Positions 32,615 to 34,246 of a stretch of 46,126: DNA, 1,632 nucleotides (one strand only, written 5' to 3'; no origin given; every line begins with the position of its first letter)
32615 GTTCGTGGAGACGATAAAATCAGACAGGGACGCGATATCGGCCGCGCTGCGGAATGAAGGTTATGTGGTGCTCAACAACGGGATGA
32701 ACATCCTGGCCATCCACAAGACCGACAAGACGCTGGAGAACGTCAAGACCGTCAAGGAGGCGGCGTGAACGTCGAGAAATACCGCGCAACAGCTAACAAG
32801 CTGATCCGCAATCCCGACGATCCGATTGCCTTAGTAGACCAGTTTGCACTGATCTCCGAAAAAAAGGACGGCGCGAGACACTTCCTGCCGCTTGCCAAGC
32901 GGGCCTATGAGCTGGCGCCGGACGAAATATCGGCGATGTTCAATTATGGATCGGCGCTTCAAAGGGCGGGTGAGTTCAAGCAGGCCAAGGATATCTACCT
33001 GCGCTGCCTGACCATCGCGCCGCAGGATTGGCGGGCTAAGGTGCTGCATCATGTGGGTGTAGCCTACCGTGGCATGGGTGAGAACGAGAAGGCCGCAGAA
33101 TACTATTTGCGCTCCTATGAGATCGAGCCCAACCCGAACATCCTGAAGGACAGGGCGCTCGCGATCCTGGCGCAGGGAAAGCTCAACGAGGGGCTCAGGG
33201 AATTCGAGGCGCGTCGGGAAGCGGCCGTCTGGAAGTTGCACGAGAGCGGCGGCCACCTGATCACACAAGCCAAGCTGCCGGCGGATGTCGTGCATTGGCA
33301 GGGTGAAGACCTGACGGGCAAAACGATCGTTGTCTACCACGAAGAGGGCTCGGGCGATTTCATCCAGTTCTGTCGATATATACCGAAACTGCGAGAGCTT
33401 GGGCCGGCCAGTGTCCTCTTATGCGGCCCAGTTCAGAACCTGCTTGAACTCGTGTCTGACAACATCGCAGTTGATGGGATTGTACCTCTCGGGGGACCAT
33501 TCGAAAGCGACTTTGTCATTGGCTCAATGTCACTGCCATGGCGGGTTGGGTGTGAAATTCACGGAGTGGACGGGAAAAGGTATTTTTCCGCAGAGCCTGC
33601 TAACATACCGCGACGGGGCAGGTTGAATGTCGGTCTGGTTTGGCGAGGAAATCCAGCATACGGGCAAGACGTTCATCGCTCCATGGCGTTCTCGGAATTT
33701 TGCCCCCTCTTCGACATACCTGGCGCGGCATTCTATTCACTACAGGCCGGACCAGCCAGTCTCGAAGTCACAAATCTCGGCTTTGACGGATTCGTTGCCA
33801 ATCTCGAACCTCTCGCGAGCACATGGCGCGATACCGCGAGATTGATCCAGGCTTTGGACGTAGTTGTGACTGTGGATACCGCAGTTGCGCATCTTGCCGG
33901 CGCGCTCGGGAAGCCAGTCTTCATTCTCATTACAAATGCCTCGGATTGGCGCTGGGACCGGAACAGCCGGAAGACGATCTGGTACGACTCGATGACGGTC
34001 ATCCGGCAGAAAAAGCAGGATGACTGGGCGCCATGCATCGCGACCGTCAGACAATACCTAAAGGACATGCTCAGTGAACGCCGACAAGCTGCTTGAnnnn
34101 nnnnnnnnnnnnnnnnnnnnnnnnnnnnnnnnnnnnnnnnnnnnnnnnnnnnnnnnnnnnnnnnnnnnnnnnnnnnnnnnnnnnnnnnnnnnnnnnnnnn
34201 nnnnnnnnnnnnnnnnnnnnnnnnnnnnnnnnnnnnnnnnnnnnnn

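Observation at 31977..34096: FkbM methyltransferase plus TPR/GT9-like glycosyltransferase between portal and scaffold genes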

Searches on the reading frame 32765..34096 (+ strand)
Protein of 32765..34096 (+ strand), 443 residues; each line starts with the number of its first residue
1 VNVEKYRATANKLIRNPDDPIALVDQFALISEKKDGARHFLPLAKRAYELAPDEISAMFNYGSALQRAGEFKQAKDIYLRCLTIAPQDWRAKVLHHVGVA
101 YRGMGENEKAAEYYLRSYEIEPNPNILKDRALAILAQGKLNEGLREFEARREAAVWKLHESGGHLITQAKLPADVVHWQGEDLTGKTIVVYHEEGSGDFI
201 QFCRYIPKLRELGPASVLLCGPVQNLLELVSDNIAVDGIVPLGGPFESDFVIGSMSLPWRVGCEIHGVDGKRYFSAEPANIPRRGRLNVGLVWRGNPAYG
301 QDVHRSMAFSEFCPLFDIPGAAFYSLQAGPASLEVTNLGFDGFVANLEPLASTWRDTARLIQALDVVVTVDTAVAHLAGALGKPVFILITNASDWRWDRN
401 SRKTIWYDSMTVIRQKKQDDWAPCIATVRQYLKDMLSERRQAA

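Call 3: search_protein_families(library=pfam, proteins=[window:32765-34096:+], max_evalue=0.01)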
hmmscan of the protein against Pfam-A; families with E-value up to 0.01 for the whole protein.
window:32765-34096:+ (443 aa): 13 families
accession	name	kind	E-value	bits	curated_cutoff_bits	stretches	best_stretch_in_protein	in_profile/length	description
PF13424.12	TPR_12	-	3.8e-13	49.9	30.1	2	56-120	4-74/77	Tetratricopeptide repeat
PF13181.12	TPR_8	-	3.8e-11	42.7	25.7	2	56-88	2-34/34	Tetratricopeptide repeat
PF07719.23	TPR_2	-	7.4e-10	38.6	27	2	91-123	1-33/34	Tetratricopeptide repeat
PF00515.34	TPR_1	-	3.7e-08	33.3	27.8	1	91-123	1-33/34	Tetratricopeptide repeat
PF13176.12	TPR_7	-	1.6e-06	28.1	27.9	0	94-124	2-32/36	Tetratricopeptide repeat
PF01075.23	Glyco_transf_9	-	3.5e-06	27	22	1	357-398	177-218/247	Glycosyltransferase family 9 (heptosyltransferase)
PF13428.12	TPR_14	-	2.3e-05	25.1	23.5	0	60-91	6-37/44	Tetratricopeptide repeat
PF13174.12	TPR_6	-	2.8e-05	24.9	26.3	0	57-87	2-32/33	Tetratricopeptide repeat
PF13431.12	TPR_17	-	0.0002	21.8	24.4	0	43-75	1-33/34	Tetratricopeptide repeat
PF13371.12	TPR_9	-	0.00032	21.1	35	0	48-95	22-69/73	Tetratricopeptide repeat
PF13374.12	TPR_10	-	0.00057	20.3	27.5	0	91-119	2-30/42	Tetratricopeptide repeat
PF23914.1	TPR_CcmH_CycH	-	0.0051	17.1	42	1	45-114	74-144/158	Cytochrome c-type biogenesis protein H TPR domain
PF14559.12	TPR_19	-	0.0066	17.2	25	0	41-88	11-58/68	Tetratricopeptide repeat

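Call 4: search_protein_families(library=phrogs, proteins=[window:32765-34096:+], max_evalue=0.001)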
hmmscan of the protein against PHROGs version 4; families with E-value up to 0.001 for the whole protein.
window:32765-34096:+ (443 aa): 2 families
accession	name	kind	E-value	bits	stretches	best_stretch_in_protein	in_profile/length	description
phrog_36377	-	unknown function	3.1e-10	40.1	1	285-433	456-606/628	-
phrog_7590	-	unknown function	2.5e-06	28.4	1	43-124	43-122/234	-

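Call 6: search_dna_similar(query=window:32765-34096:+, collection=phages, mode=protein, max_rows=30)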
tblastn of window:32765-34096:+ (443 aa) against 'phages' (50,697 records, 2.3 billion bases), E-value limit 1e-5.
Records with a match: 4; places in all: 4; records where one place covers at least 80% of the query: 0.
Best place of each record, by identity: <60% 4.
By first word of the organism name: Synechococcus 3; Marine 1.
By host as written in the record: Synechococcus sp. KCZYC6 2; - 1; Synechococcus elongatus PCC 7942 = FACHB-805 1.
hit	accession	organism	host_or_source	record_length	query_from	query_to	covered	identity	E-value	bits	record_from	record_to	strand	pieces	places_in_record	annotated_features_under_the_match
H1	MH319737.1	Marine virus AG-345-E08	single cell amplified by WGA-X; seawater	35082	134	434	68%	27.3%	5e-11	71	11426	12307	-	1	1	record has no annotation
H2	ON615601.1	Synechococcus phage BUCT-ZZ01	Synechococcus elongatus PCC 7942 = ...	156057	129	421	66%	24.8%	7e-12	74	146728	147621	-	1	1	hypothetical protein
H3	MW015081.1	Synechococcus phage S-SRM01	Synechococcus sp. KCZYC6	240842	158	434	63%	24.8%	1e-13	79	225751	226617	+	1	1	tetratricopeptide repeat protein | hypothetical protein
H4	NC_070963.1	Synechococcus phage S-SRM01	Synechococcus sp. KCZYC6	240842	158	434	63%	24.8%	1e-13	79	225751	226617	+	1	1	tetratricopeptide repeat protein | 2OG-Fe(II) oxygenase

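Call 12: find_homologous_proteins(query=window:32765-34096:+, max_evalue=0.00001)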
Query window:32765-34096:+ (443 aa): 4914 proteins with E <= 0.00001 among 8000 candidates; the best 120 are listed.
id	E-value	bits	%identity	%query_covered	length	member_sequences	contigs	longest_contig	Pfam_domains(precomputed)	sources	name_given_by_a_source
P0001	0.0e+0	1025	100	100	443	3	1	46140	PF00515.35,PF13424.13,PF13176.13,PF13181.13,PF01075.24,PF07719.24,PF13174.13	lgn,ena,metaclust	metaclust:\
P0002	6.3e-247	838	81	100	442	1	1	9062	PF13414.13,PF00515.35,PF13424.13,PF13176.13,PF13428.13,PF13181.13,PF01075.24,PF07719.24,PF13174.13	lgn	-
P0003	1.3e-244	830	79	100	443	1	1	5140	PF13431.13,PF00515.35,PF13424.13,PF13176.13,PF13428.13,PF13181.13,PF01075.24,PF07719.24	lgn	-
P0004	1.8e-242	823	79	100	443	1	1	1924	PF13414.13,PF00515.35,PF13424.13,PF13176.13,PF13432.13,PF13428.13,PF13181.13,PF01075.24,PF07719.24,PF13174.13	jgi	jgi:hypothetical protein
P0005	9.3e-241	817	79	100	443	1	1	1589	PF14559.13,PF00515.35,PF13424.13,PF13176.13,PF13432.13,PF13428.13,PF13181.13,PF01075.24,PF07719.24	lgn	-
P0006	7.3e-239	811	77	100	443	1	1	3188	PF00515.35,PF13424.13,PF13176.13,PF21033.5,PF13428.13,PF13181.13,PF01075.24,PF07719.24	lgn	-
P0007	2.1e-236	803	77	100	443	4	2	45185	PF00515.35,PF13424.13,PF13176.13,PF21033.5,PF13428.13,PF13181.13,PF01075.24,PF07719.24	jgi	-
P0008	3.1e-236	802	77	100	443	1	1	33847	PF13431.13,PF00515.35,PF12895.14,PF13424.13,PF13176.13,PF13432.13,PF13428.13,PF13181.13,PF01075.24,PF07719.24,PF13174.13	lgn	-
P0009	3.2e-235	799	77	100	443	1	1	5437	PF00515.35,PF13424.13,PF13176.13,PF13428.13,PF13181.13,PF01075.24,PF07719.24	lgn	-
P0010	1.5e-233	794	75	100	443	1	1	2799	PF00515.35,PF13424.13,PF13176.13,PF13432.13,PF13428.13,PF13181.13,PF01075.24,PF07719.24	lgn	-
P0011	6.9e-233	791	77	100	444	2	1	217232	PF13424.13,PF13176.13,PF13181.13,PF01075.24,PF07719.24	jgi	-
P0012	3.8e-232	789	76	100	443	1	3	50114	PF00515.35,PF13424.13,PF13181.13,PF01075.24,PF07719.24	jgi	jgi:hypothetical protein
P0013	4.1e-232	789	76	100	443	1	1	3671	PF00515.35,PF13424.13,PF13428.13,PF01075.24,PF07719.24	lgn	-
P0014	7.3e-232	788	76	100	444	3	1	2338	PF14559.13,PF13414.13,PF00515.35,PF13424.13,PF13176.13,PF13432.13,PF13428.13,PF13181.13,PF01075.24,PF07719.24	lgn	-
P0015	1.2e-231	787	77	100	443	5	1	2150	PF00515.35,PF13424.13,PF13176.13,PF13428.13,PF13181.13,PF01075.24,PF07719.24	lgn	-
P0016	1.3e-230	784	75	100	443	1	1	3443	PF00515.35,PF13424.13,PF13176.13,PF13428.13,PF13181.13,PF01075.24,PF07719.24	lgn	-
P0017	3.0e-230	783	76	100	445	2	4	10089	PF14559.13,PF00515.35,PF12895.14,PF13424.13,PF13176.13,PF13428.13,PF13181.13,PF01075.24,PF07719.24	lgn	-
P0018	1.5e-229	780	75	100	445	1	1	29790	PF13431.13,PF13414.13,PF00515.35,PF13424.13,PF13176.13,PF21033.5,PF13432.13,PF13428.13,PF13181.13,PF01075.24,PF07719.24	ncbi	-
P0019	1.6e-227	774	74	100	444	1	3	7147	PF00515.35,PF13424.13,PF13176.13,PF13428.13,PF13181.13,PF01075.24,PF07719.24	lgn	-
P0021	1.2e-225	768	75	100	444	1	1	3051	PF13176.13,PF13428.13,PF14559.13,PF13371.13,PF00515.35,PF12895.14,PF13424.13,PF13432.13,PF13181.13,PF01075.24,PF07719.24,PF13174.13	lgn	-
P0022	6.8e-223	758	73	100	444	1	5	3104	PF00515.35,PF13424.13,PF13176.13,PF13428.13,PF13181.13,PF01075.24,PF07719.24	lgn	-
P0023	4.4e-220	749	73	100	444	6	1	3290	PF00515.35,PF13424.13,PF13176.13,PF13428.13,PF13181.13,PF01075.24,PF07719.24,PF13174.13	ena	-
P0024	2.6e-219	747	71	100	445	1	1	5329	PF00515.35,PF13424.13,PF13176.13,PF13428.13,PF13181.13,PF01075.24,PF07719.24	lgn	-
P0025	3.4e-219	746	71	100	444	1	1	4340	PF13414.13,PF00515.35,PF13424.13,PF13176.13,PF13428.13,PF13181.13,PF01075.24,PF07719.24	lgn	-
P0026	4.4e-219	746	71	100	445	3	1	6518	PF13414.13,PF00515.35,PF13424.13,PF13176.13,PF13181.13,PF01075.24,PF07719.24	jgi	jgi:hypothetical protein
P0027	5.3e-219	746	72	100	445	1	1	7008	PF00515.35,PF13424.13,PF13176.13,PF13428.13,PF13181.13,PF01075.24,PF07719.24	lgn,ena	-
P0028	4.9e-216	736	71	100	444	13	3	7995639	PF13424.13,PF13176.13,PF13181.13,PF01075.24,PF07719.24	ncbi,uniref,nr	ncbi:tetratricopeptide (TPR) repeat protein [Bradyrhizobium sp. USDA 3686]|uniref:glycosyltransferas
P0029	1.3e-214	731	69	100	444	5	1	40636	PF13424.13,PF13176.13,PF01075.24,PF07719.24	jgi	jgi:tetratricopeptide (TPR) repeat protein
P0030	1.8e-214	731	71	100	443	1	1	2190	PF13424.13,PF13176.13,PF13428.13,PF01075.24,PF07719.24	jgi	jgi:hypothetical protein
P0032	2.5e-212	724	70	99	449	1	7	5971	PF00515.35,PF13424.13,PF13176.13,PF13428.13,PF13181.13,PF01075.24,PF07719.24,PF13374.13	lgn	-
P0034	9.6e-211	718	69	100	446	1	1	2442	PF13431.13,PF13424.13,PF13176.13,PF13432.13,PF01075.24,PF13374.13,PF20308.5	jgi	-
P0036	7.8e-210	715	69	100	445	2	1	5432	PF00515.35,PF13424.13,PF13176.13,PF01075.24,PF07719.24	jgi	jgi:hypothetical protein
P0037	5.4e-209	713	69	100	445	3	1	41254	PF00515.35,PF13424.13,PF13181.13,PF01075.24,PF07719.24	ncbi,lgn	-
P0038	3.8e-206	703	68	100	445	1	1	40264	PF13431.13,PF13414.13,PF13176.13,PF13428.13,PF13374.13,PF00515.35,PF13424.13,PF21033.5,PF13432.13,PF13181.13,PF01075.24,PF07719.24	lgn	-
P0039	2.3e-205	701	67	100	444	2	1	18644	PF13414.13,PF00515.35,PF13424.13,PF28559.1,PF13176.13,PF21033.5,PF13428.13,PF13181.13,PF01075.24,PF07719.24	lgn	-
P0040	7.3e-205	699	66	100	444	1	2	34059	PF13431.13,PF00515.35,PF13424.13,PF13176.13,PF13432.13,PF13428.13,PF13181.13,PF01075.24,PF07719.24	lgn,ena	-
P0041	1.5e-204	698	67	100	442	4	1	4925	PF13424.13,PF01075.24,PF07719.24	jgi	jgi:tetratricopeptide (TPR) repeat protein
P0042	4.5e-204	696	68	99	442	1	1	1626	PF14559.13,PF13414.13,PF00515.35,PF13424.13,PF13176.13,PF13432.13,PF13428.13,PF13181.13,PF01075.24,PF07719.24,PF13374.13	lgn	-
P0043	5.6e-204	696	69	100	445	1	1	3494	PF00515.35,PF13424.13,PF13176.13,PF13181.13,PF01075.24,PF07719.24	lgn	-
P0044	2.7e-203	694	67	100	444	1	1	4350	PF00515.35,PF13424.13,PF13176.13,PF21033.5,PF13432.13,PF13428.13,PF13181.13,PF01075.24,PF07719.24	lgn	-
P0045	4.0e-203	693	66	100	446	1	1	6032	PF00515.35,PF13424.13,PF21033.5,PF13181.13,PF01075.24,PF07719.24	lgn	-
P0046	1.5e-202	691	66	100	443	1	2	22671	PF00515.35,PF13424.13,PF13176.13,PF13428.13,PF13181.13,PF01075.24,PF07719.24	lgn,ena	-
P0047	7.9e-202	689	68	100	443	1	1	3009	PF13424.13,PF01075.24,PF07719.24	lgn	-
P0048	3.4e-200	684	66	100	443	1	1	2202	PF00515.35,PF13424.13,PF13176.13,PF13428.13,PF13181.13,PF01075.24,PF07719.24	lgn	-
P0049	4.2e-200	683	66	100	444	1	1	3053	PF00515.35,PF13424.13,PF13181.13,PF01075.24,PF07719.24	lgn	-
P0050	1.6e-199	681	65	100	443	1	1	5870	PF13414.13,PF21545.4,PF00515.35,PF13424.13,PF28559.1,PF13176.13,PF21033.5,PF13428.13,PF13181.13,PF01075.24,PF07719.24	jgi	jgi:hypothetical protein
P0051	4.1e-199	680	67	98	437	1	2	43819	PF01075.24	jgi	jgi:tetratricopeptide (TPR) repeat protein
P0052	7.2e-198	676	65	100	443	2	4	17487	PF13414.13,PF00515.35,PF13424.13,PF13176.13,PF13432.13,PF13428.13,PF13181.13,PF01075.24,PF07719.24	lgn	-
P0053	6.9e-197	673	64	100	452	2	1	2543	PF00515.35,PF13424.13,PF13428.13,PF13181.13,PF01075.24,PF07719.24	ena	-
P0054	7.3e-197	673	67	100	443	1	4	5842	PF13431.13,PF13424.13,PF13176.13,PF13428.13,PF13181.13,PF01075.24,PF07719.24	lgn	-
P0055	1.4e-196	672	64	100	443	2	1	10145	PF00515.35,PF13424.13,PF13176.13,PF13432.13,PF13428.13,PF13181.13,PF01075.24,PF07719.24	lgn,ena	-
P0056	1.6e-196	672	64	100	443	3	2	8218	PF13414.13,PF00515.35,PF13424.13,PF13176.13,PF13428.13,PF13181.13,PF01075.24,PF07719.24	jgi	jgi:hypothetical protein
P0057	3.5e-196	670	67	100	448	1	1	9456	PF13424.13,PF13432.13,PF13428.13,PF13181.13,PF01075.24,PF07719.24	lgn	-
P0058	1.8e-195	668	64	100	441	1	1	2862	PF00515.35,PF13424.13,PF13176.13,PF13428.13,PF13181.13,PF01075.24,PF07719.24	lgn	-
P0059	1.9e-195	668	65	100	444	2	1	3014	PF13424.13,PF13176.13,PF13428.13,PF13181.13,PF01075.24,PF07719.24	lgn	-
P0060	2.3e-195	668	65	100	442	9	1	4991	PF01075.24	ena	-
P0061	5.6e-195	666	63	100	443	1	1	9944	PF13371.13,PF00515.35,PF13424.13,PF13176.13,PF21033.5,PF13428.13,PF13181.13,PF01075.24,PF07719.24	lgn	-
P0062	5.7e-195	666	65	100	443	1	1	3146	PF00515.35,PF13424.13,PF13176.13,PF13181.13,PF01075.24,PF07719.24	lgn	-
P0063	6.2e-195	666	64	100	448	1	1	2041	PF00515.35,PF13424.13,PF13176.13,PF13428.13,PF13181.13,PF01075.24,PF07719.24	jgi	jgi:hypothetical protein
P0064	7.0e-195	666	64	99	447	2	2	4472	PF00515.35,PF13424.13,PF13176.13,PF01075.24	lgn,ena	-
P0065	1.4e-194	665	65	100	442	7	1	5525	PF13424.13,PF13176.13,PF13428.13,PF13181.13,PF01075.24,PF07719.24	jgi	jgi:tetratricopeptide (TPR) repeat protein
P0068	4.6e-194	663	65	100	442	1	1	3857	PF13424.13,PF13176.13,PF13428.13,PF13181.13,PF01075.24,PF07719.24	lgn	-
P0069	1.2e-193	662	64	100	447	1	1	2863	PF00515.35,PF13424.13,PF13176.13,PF21033.5,PF13428.13,PF13181.13,PF01075.24,PF07719.24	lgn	-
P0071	2.2e-193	661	63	100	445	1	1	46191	PF00515.35,PF13424.13,PF13176.13,PF13181.13,PF01075.24,PF07719.24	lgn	-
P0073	7.6e-192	656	62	100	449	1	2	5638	PF00515.35,PF13424.13,PF01075.24,PF07719.24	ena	-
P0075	1.0e-190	652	62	100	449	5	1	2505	PF13424.13,PF01075.24,PF07719.24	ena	-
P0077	1.0e-188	646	61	100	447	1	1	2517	PF00515.35,PF13424.13,PF13176.13,PF13428.13,PF01075.24,PF07719.24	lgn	-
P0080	1.0e-187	643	52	100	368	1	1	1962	PF00515.35,PF13424.13,PF13176.13,PF13428.13,PF13181.13,PF01075.24,PF07719.24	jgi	jgi:hypothetical protein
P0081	2.0e-187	642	63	100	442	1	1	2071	PF13424.13,PF01075.24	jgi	-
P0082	4.9e-187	640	64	100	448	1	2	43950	PF13431.13,PF23914.2,PF00515.35,PF13424.13,PF13176.13,PF21033.5,PF13428.13,PF13181.13,PF01075.24,PF07719.24,PF13374.13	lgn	-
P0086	4.8e-185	634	63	100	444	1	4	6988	PF13431.13,PF12895.14,PF13424.13,PF13176.13,PF13428.13,PF13181.13,PF01075.24,PF07719.24,PF13374.13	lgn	-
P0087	4.4e-184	631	61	100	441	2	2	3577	PF13424.13,PF01075.24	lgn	-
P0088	7.2e-184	630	63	100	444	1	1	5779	PF13431.13,PF13424.13,PF13176.13,PF13428.13,PF13181.13,PF01075.24,PF07719.24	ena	-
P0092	4.0e-182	624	62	100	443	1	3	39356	PF00515.35,PF13424.13,PF13176.13,PF13181.13,PF01075.24,PF07719.24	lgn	-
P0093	1.6e-181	622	63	100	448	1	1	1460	PF00515.35,PF13424.13,PF21033.5,PF13428.13,PF13181.13,PF01075.24,PF07719.24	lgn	-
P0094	1.8e-181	622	62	100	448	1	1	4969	PF00515.35,PF13424.13,PF13176.13,PF13181.13,PF01075.24,PF07719.24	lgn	-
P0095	4.1e-180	617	62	99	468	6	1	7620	PF13431.13,PF00515.35,PF13424.13,PF13176.13,PF13428.13,PF13181.13,PF01075.24,PF07719.24,PF13174.13,PF13374.13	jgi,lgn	jgi:tetratricopeptide (TPR) repeat protein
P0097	4.9e-180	617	60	100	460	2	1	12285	PF13431.13,PF13414.13,PF13371.13,PF00515.35,PF13424.13,PF13176.13,PF13428.13,PF13181.13,PF01075.24,PF07719.24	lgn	-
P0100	1.3e-179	616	63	100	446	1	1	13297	PF00515.35,PF13424.13,PF13181.13,PF01075.24,PF07719.24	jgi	jgi:hypothetical protein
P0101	2.9e-179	615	61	100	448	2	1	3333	PF13431.13,PF13414.13,PF13176.13,PF13428.13,PF13374.13,PF00515.35,PF13424.13,PF13432.13,PF13181.13,PF01075.24,PF07719.24,PF13174.13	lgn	-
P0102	1.7e-178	612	60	100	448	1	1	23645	PF00515.35,PF13424.13,PF21033.5,PF13181.13,PF01075.24,PF07719.24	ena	-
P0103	1.1e-177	610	59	99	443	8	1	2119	PF13424.13,PF13176.13,PF13181.13,PF01075.24,PF07719.24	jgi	-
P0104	1.4e-177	609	61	100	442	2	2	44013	PF13424.13,PF01075.24,PF07719.24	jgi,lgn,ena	jgi:tetratricopeptide (TPR) repeat protein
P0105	6.3e-174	597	60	99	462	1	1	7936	PF13414.13,PF00515.35,PF13424.13,PF13428.13,PF13181.13,PF01075.24,PF07719.24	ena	-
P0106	1.0e-172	593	60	99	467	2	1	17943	PF13414.13,PF00515.35,PF13424.13,PF13176.13,PF21033.5,PF13432.13,PF13428.13,PF13181.13,PF01075.24,PF07719.24,PF13374.13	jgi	jgi:tetratricopeptide (TPR) repeat protein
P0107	9.0e-171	587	56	100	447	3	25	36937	PF13424.13,PF13432.13,PF01075.24,PF07719.24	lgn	-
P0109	3.7e-167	575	58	100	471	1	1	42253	PF00515.35,PF13424.13,PF13181.13,PF07719.24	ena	-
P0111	4.3e-165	568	57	99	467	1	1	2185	PF24575.2,PF00515.35,PF13424.13,PF13176.13,PF13181.13,PF01075.24,PF07719.24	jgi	jgi:hypothetical protein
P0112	1.2e-162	560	79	68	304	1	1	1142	PF01075.24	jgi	jgi:hypothetical protein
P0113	8.1e-162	557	55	98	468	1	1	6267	PF00515.35,PF13424.13,PF13176.13,PF21033.5,PF13428.13,PF13181.13,PF01075.24,PF07719.24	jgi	jgi:tetratricopeptide (TPR) repeat protein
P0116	8.9e-158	544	57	99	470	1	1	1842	PF00515.35,PF13424.13,PF13176.13,PF13432.13,PF13428.13,PF13181.13,PF01075.24,PF07719.24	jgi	-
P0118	2.7e-157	542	55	100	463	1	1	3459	PF13424.13,PF13181.13,PF01075.24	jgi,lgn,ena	-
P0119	3.1e-157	542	73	72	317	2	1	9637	PF01075.24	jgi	jgi:hypothetical protein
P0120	4.7e-155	535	54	100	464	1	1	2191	PF00515.35,PF13424.13,PF13176.13,PF13428.13,PF13181.13,PF01075.24,PF07719.24,PF13374.13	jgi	-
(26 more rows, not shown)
